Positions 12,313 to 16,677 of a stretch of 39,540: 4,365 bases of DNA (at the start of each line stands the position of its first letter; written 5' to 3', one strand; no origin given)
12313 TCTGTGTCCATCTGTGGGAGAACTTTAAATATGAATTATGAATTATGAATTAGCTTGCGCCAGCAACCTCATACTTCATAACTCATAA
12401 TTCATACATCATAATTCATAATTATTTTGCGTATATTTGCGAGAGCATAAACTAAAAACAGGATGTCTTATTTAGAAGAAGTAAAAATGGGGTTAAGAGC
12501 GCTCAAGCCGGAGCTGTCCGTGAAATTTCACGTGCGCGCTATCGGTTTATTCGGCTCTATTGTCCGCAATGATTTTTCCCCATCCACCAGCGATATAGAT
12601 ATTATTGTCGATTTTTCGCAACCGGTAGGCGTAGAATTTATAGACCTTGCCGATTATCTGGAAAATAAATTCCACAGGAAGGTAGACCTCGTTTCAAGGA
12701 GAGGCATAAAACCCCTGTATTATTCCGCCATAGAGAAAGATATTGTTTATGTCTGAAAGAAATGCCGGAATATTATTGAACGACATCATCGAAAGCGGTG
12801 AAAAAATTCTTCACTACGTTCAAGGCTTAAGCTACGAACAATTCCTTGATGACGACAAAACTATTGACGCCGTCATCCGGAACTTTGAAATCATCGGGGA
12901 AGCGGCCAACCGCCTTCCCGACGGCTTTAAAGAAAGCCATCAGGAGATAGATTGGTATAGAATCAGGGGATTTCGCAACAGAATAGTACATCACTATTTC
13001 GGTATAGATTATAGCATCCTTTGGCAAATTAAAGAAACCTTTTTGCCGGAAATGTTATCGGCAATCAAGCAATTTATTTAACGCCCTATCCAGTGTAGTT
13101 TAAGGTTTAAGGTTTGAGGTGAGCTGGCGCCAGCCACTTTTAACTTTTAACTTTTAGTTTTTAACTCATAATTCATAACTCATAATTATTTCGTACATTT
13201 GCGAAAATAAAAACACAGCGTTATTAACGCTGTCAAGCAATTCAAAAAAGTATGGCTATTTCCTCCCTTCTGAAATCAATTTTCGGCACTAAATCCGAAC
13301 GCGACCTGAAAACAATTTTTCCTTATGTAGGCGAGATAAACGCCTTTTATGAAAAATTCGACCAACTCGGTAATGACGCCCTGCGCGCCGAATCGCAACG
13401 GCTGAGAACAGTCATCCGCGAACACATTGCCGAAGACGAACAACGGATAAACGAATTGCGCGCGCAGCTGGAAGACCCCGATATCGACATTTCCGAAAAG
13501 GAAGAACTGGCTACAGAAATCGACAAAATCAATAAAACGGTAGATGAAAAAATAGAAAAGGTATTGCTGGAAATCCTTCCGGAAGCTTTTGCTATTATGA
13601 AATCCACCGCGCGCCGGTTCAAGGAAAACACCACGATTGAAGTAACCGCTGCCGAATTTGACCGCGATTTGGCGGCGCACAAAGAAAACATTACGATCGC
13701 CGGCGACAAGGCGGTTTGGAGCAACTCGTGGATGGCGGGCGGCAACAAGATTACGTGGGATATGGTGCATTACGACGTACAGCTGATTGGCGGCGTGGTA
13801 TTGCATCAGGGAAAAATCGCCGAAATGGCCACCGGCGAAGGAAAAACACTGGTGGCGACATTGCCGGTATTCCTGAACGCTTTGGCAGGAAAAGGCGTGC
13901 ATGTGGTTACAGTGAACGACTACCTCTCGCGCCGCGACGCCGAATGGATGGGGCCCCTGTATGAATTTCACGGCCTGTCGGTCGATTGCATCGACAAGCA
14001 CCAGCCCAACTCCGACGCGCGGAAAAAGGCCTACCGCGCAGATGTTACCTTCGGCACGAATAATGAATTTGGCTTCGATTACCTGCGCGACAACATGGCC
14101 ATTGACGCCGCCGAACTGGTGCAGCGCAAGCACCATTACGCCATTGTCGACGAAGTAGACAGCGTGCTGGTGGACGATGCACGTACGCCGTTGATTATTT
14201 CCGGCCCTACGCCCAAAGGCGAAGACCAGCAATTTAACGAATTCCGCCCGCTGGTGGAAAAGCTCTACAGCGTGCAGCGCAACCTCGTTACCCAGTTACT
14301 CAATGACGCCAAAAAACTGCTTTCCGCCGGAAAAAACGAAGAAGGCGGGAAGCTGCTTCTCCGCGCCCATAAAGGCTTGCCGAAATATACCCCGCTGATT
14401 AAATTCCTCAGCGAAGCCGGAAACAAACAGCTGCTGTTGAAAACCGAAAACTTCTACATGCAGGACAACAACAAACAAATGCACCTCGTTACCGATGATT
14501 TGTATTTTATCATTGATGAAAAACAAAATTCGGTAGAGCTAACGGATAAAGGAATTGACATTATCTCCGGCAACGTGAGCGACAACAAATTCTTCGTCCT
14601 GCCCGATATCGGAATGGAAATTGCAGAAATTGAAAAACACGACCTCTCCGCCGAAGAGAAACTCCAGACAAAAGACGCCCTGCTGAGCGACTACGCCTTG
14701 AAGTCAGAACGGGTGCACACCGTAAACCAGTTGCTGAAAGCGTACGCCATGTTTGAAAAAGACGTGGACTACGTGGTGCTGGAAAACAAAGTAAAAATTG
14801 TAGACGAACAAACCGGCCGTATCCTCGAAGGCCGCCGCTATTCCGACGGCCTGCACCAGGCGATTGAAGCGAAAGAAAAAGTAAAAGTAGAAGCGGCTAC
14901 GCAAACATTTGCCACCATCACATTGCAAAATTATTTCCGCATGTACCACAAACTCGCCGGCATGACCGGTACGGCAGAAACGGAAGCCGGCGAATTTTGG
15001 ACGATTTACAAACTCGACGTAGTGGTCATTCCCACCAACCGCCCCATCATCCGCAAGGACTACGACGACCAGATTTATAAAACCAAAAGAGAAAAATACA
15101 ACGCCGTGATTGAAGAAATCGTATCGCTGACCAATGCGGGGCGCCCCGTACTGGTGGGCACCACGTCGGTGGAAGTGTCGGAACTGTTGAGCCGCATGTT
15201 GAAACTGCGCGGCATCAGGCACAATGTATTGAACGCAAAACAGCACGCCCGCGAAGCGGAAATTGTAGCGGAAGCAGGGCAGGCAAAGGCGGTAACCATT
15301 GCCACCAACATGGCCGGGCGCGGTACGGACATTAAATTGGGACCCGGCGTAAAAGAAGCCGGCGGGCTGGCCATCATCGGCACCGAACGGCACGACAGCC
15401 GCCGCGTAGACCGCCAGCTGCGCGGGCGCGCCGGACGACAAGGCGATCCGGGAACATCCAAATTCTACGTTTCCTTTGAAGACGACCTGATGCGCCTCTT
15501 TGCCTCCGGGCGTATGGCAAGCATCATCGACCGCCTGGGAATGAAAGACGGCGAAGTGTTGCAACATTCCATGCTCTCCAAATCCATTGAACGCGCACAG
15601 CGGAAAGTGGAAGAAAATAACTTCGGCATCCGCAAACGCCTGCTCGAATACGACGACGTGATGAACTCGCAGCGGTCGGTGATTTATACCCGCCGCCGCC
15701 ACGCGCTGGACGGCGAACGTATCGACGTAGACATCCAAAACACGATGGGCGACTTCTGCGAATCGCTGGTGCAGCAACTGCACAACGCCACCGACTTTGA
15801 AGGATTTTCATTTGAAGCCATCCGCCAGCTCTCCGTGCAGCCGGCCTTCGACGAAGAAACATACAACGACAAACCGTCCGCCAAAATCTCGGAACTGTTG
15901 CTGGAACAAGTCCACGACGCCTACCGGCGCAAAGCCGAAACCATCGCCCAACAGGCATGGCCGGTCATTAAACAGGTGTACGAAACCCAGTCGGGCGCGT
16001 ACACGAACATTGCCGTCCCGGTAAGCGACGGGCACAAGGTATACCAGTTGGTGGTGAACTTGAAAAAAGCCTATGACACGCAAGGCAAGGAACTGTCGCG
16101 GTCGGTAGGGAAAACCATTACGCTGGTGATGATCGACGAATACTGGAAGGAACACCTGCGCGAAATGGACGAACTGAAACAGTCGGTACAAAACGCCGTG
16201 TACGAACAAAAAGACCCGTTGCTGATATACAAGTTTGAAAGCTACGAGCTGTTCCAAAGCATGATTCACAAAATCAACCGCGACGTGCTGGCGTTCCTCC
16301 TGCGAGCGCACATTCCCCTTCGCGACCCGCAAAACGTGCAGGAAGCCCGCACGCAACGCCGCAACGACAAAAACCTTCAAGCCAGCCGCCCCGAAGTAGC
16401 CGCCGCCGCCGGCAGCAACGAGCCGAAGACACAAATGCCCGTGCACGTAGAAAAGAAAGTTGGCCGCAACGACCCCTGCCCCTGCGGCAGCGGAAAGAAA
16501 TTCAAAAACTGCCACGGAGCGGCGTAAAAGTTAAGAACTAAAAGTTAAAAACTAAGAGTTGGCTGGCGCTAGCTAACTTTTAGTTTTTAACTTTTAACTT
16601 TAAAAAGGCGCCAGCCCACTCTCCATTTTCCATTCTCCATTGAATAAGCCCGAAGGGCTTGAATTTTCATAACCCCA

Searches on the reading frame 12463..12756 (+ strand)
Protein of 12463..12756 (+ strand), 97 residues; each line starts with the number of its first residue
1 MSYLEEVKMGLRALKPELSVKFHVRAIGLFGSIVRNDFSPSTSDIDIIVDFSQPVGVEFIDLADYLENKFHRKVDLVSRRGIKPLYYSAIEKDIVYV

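Call 80: search_protein_families(library=pfam, proteins=[window:12463-12756:+], max_evalue=0.001)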
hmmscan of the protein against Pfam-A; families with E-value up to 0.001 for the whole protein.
window:12463-12756:+ (97 aa): 2 families
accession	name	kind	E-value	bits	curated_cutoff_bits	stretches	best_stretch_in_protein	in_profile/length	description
PF01909.29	NTP_transf_2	-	4.7e-11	43.4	21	1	12-96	2-92/93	Nucleotidyltransferase domain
PF18765.7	Polbeta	-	5.4e-09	36.5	26.9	1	14-82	3-72/93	Polymerase beta, Nucleotidyltransferase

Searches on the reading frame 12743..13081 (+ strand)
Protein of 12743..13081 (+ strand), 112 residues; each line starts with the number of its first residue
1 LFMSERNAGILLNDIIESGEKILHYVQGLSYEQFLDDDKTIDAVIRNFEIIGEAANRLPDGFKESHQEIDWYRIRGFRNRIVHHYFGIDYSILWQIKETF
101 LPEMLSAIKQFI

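Call 80: search_protein_families(library=pfam, proteins=[window:12743-13081:+], max_evalue=0.001)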
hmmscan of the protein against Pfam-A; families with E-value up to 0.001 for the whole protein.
window:12743-13081:+ (112 aa): 1 family
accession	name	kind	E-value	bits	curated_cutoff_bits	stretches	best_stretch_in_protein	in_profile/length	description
PF01934.22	HepT-like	-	1.5e-27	96.1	23.5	1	15-110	1-119/120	Ribonuclease HepT-like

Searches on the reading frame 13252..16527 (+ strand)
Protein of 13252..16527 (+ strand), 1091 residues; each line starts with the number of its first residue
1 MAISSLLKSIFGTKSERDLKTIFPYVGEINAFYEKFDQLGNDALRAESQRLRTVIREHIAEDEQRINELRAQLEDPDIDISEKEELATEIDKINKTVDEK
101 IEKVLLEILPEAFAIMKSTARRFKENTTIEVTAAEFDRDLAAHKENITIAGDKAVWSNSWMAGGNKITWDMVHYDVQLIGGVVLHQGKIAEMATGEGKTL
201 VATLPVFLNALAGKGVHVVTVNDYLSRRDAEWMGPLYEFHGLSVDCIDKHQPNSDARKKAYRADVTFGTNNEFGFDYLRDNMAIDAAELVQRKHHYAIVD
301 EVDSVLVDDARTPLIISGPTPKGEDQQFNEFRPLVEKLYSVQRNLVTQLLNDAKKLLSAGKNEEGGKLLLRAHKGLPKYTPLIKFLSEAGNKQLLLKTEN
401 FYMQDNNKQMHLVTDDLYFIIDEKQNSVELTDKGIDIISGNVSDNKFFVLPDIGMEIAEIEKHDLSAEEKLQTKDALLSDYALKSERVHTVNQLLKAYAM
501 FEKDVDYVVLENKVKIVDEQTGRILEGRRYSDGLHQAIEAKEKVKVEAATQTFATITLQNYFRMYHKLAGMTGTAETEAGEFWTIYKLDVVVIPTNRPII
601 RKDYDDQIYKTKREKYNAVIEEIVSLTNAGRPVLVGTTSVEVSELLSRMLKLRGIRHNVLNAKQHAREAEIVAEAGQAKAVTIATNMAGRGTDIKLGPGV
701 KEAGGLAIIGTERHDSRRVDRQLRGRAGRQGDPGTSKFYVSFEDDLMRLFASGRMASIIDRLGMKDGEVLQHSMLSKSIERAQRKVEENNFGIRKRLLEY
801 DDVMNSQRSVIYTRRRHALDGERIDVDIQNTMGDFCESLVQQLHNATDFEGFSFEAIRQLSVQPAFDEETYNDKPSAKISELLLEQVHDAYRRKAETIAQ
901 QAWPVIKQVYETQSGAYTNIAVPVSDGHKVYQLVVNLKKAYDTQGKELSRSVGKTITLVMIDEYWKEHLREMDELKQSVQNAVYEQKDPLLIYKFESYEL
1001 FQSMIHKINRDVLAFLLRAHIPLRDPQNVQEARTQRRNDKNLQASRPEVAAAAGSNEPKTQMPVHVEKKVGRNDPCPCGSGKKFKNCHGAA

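Call 55: search_protein_families(library=pfam, proteins=[window:13252-16527:+], max_evalue=0.001)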
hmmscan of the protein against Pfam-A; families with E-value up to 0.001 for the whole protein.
window:13252-16527:+ (1091 aa): 7 families
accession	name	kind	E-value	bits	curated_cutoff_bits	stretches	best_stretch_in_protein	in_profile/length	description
PF07517.20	SecA_DEAD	-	1.2e-112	376.4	24.6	1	7-583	1-290/290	SecA DEAD-like domain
PF21090.3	P-loop_SecA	-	7.3e-79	264.6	27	2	598-698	1-101/205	SecA P-loop domain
PF07516.18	SecA_SW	-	5.1e-56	190.4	26.7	1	770-1019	2-199/200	SecA Wing and Scaffold domain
PF01043.26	SecA_PP_bind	-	6.6e-30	104.4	23.5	1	398-539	2-110/110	SecA preprotein cross-linking domain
PF02810.21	SEC-C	-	2.9e-10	40.2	20.4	1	1072-1089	1-18/19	SEC-C motif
PF00270.35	DEAD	-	1.1e-05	25.7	26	1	189-309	18-133/167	DEAD/DEAH box helicase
PF00271.37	Helicase_C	-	0.0004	21.1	23.5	0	615-731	2-110/110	Helicase conserved C-terminal domain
